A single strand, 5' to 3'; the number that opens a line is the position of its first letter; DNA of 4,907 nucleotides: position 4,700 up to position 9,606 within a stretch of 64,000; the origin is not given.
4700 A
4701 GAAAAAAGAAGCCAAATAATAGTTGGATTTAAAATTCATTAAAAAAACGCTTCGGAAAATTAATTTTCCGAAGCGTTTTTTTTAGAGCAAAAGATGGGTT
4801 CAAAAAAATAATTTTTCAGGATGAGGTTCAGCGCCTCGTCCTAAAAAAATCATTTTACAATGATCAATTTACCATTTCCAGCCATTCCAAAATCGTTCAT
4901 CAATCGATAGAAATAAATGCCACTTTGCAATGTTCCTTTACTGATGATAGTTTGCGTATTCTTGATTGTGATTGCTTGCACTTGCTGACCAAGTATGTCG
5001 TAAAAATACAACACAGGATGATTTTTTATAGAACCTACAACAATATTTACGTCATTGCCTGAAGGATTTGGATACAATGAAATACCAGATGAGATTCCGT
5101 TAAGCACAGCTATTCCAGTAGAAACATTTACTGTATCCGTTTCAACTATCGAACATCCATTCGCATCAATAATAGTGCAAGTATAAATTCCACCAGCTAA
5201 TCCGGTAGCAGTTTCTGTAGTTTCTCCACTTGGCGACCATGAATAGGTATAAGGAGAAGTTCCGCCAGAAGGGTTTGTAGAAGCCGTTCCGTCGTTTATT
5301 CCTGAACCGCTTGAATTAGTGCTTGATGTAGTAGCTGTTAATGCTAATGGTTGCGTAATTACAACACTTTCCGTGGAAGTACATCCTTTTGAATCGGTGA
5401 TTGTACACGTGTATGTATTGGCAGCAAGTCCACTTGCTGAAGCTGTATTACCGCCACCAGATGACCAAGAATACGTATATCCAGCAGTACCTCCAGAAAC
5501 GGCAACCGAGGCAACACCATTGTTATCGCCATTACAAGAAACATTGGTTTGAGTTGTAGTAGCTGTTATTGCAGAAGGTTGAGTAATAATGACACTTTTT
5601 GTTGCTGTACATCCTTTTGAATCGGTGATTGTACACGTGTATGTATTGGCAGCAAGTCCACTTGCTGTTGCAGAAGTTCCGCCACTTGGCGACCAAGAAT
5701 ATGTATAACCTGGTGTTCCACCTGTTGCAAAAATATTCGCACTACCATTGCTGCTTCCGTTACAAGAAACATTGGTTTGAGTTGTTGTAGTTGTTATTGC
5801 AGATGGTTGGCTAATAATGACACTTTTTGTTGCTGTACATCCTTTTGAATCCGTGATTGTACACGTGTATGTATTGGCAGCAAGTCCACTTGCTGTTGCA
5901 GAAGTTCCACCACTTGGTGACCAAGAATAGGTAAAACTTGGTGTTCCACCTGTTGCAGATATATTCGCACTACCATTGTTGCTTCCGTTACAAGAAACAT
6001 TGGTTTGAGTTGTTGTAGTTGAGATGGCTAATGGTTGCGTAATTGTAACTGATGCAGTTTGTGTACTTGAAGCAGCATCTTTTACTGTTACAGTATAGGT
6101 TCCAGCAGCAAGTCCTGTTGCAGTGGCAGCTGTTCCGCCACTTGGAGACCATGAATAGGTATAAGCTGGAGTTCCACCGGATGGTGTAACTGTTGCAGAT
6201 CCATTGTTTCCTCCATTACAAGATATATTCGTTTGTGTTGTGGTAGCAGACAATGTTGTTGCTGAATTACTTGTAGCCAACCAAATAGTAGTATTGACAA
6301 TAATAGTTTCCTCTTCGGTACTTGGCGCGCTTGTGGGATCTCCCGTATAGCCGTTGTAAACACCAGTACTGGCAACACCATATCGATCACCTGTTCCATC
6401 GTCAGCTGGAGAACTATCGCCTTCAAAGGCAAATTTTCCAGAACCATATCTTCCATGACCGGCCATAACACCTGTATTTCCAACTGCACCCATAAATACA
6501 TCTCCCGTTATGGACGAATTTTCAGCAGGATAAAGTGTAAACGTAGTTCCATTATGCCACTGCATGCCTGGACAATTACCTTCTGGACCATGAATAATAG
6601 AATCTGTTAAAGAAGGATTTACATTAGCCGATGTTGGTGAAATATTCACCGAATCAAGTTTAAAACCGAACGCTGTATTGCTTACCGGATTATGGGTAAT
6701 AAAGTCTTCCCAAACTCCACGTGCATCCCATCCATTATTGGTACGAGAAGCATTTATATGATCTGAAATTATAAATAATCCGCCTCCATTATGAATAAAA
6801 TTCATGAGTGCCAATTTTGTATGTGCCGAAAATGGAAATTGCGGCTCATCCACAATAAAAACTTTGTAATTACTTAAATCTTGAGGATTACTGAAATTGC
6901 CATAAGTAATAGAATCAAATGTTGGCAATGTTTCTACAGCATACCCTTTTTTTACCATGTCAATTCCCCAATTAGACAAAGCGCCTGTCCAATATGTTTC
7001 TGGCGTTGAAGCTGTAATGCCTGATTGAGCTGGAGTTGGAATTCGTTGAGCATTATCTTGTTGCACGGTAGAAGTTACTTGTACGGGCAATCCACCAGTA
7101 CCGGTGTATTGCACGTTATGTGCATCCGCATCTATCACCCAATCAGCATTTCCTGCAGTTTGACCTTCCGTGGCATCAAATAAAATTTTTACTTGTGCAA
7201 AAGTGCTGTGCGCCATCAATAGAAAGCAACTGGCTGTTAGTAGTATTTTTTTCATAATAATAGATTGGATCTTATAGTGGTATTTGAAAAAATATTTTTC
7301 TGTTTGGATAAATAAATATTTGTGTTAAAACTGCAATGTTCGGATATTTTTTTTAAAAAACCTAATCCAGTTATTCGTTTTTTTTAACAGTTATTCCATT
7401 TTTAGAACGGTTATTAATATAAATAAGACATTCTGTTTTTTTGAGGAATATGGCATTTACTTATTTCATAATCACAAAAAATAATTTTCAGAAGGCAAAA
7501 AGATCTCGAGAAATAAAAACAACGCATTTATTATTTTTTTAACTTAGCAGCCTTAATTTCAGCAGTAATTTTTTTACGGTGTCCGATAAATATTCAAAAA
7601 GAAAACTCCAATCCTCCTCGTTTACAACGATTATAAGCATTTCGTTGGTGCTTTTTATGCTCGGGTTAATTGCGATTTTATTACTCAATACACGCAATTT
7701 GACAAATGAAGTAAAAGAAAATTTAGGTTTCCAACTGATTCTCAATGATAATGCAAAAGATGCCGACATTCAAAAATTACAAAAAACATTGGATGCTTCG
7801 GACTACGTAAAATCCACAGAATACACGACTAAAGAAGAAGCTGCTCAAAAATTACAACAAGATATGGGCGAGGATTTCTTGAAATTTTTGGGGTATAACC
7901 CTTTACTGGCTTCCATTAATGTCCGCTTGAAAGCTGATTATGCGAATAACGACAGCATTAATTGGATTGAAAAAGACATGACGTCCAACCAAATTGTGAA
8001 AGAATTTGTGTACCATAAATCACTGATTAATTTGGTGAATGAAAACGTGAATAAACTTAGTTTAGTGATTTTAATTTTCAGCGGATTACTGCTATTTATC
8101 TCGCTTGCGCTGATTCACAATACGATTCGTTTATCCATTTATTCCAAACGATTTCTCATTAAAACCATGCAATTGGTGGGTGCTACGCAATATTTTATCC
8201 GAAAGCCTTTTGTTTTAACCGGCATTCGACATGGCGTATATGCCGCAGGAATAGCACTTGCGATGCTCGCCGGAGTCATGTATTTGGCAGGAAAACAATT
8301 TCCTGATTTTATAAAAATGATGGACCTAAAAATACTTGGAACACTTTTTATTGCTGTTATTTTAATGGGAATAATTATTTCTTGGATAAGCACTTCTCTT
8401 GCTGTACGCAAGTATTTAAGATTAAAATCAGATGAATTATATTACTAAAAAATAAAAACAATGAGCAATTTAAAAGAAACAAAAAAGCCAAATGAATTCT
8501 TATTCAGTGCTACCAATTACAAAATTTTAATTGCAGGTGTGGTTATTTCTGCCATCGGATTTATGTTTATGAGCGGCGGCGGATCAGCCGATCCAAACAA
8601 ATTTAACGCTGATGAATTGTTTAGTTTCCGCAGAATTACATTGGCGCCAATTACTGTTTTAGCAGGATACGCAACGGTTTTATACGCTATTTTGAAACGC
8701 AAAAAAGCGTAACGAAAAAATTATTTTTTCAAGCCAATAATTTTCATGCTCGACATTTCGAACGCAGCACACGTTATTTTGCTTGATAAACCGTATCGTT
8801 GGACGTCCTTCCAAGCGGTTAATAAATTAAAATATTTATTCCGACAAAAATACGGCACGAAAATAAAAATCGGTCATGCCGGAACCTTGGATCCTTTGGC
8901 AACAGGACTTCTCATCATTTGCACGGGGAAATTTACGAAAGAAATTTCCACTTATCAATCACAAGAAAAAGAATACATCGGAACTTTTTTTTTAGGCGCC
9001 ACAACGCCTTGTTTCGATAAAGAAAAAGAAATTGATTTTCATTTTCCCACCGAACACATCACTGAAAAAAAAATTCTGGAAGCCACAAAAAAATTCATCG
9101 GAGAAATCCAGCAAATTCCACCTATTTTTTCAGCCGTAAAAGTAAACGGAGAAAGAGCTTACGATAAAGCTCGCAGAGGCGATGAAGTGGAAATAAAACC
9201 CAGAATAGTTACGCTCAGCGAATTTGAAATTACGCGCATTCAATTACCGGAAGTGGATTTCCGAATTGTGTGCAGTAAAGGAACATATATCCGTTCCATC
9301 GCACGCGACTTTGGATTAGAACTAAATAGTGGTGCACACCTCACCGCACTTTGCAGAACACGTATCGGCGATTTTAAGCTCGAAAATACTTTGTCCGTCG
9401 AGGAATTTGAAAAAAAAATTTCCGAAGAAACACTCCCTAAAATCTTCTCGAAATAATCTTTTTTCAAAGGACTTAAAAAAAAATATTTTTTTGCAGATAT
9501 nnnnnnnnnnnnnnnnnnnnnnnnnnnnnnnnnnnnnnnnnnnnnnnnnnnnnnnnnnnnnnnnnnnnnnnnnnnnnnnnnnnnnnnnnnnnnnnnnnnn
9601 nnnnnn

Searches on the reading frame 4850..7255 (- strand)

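Call 61: search_protein_families(library=pfam, proteins=[window:4850-7255:-], max_evalue=0.00001)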
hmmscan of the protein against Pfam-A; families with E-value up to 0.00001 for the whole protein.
window:4850-7255:- (801 aa): 4 families
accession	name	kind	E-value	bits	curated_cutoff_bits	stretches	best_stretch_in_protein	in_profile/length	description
PF13573.12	SprB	-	4e-52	174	28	4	338-373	1-36/37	SprB repeat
PF23585.1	DUF7137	-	5.1e-12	46.1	27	0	331-401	32-105/137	Domain of unknown function (DUF7137)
PF18962.6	Por_Secre_tail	-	5.6e-08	33.4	27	1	727-798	1-74/75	Secretion system C-terminal sorting domain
PF03106.21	WRKY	-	2.1e-06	28.3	21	0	443-491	4-51/59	WRKY DNA -binding domain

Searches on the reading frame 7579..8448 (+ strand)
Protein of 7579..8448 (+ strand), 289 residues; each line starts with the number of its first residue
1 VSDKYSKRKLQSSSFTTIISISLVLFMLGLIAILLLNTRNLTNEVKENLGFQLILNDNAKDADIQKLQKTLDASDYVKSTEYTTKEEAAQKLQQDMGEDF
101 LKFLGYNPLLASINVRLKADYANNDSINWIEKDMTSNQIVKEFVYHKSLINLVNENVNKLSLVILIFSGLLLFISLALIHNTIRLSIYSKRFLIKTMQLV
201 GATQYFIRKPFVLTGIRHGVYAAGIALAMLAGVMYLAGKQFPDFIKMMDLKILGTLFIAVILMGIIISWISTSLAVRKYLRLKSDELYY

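Call 61: search_protein_families(library=pfam, proteins=[window:7579-8448:+], max_evalue=0.00001)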
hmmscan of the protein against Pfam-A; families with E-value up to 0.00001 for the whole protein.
window:7579-8448:+ (289 aa): 2 families
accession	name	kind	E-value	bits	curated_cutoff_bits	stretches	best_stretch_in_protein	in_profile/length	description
PF18075.7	FtsX_ECD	-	5.1e-17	62.7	23.5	1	52-142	4-95/96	FtsX extracellular domain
PF02687.27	FtsX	-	1.4e-07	32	25.5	1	166-278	2-118/120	FtsX-like permease C-terminal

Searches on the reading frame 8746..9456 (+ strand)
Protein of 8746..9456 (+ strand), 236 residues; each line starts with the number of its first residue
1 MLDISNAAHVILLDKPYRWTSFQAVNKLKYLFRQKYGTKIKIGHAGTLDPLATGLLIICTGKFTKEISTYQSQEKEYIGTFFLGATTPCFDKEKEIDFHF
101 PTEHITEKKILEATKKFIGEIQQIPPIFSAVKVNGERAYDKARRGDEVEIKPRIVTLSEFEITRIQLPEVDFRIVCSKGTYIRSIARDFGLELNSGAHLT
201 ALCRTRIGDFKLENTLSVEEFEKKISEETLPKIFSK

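Call 61: search_protein_families(library=pfam, proteins=[window:8746-9456:+], max_evalue=0.00001)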
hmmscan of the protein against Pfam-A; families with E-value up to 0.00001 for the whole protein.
window:8746-9456:+ (236 aa): 2 families
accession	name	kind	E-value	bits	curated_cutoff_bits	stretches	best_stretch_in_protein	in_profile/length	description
PF01509.24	TruB_N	-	1.6e-51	175.1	27.3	1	33-182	1-149/149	TruB family pseudouridylate synthase (N terminal domain)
PF16198.10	TruB_C_2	-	4.1e-07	30.5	29.3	1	183-225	1-43/66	tRNA pseudouridylate synthase B C-terminal domain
